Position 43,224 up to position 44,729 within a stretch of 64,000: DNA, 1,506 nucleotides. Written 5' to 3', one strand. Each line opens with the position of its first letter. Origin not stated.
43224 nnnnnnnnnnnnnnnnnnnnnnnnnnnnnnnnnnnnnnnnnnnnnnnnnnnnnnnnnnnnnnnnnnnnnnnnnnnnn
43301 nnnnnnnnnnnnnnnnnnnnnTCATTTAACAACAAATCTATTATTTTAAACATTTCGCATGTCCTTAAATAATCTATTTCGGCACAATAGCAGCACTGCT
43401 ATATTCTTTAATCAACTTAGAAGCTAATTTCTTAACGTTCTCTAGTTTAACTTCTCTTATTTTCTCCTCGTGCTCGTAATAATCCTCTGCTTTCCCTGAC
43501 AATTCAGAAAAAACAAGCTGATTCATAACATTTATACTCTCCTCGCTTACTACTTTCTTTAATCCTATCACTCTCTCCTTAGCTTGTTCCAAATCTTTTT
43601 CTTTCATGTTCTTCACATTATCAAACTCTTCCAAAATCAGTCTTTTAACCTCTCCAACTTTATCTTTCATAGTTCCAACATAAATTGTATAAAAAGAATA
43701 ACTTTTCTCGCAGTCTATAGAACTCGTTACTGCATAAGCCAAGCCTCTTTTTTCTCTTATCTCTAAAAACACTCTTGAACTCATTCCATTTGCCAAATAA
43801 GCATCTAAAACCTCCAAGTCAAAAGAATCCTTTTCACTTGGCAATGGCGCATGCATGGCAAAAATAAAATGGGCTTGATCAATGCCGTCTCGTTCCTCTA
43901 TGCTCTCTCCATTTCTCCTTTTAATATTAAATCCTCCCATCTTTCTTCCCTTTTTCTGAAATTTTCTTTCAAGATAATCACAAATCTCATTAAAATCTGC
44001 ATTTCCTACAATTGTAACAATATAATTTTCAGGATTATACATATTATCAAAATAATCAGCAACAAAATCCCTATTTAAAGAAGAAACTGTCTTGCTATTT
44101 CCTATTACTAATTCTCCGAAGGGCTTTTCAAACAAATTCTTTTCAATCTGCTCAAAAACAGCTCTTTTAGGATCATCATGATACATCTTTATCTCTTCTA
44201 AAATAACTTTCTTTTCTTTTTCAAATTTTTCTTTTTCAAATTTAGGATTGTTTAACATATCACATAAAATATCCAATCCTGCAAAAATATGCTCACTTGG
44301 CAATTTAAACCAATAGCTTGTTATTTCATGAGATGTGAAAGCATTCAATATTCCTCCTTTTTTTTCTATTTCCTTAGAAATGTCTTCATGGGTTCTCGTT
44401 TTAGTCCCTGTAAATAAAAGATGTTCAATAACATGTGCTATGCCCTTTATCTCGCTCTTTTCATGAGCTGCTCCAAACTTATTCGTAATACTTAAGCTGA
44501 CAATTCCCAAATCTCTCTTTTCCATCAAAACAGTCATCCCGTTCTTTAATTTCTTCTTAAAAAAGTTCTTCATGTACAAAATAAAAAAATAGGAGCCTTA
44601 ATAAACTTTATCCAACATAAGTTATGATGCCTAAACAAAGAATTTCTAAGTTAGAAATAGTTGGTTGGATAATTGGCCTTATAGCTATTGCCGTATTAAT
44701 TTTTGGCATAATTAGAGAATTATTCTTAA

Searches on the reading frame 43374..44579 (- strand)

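Call 9: search_protein_families(library=pfam, max_evalue=0.001, proteins=[window:43374-44579:-])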
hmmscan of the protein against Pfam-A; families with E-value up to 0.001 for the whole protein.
window:43374-44579:- (401 aa): 2 families
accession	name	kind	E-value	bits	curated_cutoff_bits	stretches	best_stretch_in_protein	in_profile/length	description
PF00675.25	Peptidase_M16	-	2.9e-32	112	22.3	1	26-153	12-140/149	Insulinase (Peptidase family M16)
PF05193.26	Peptidase_M16_C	-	5.8e-31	108.2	23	1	167-336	1-180/181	Peptidase M16 inactive domain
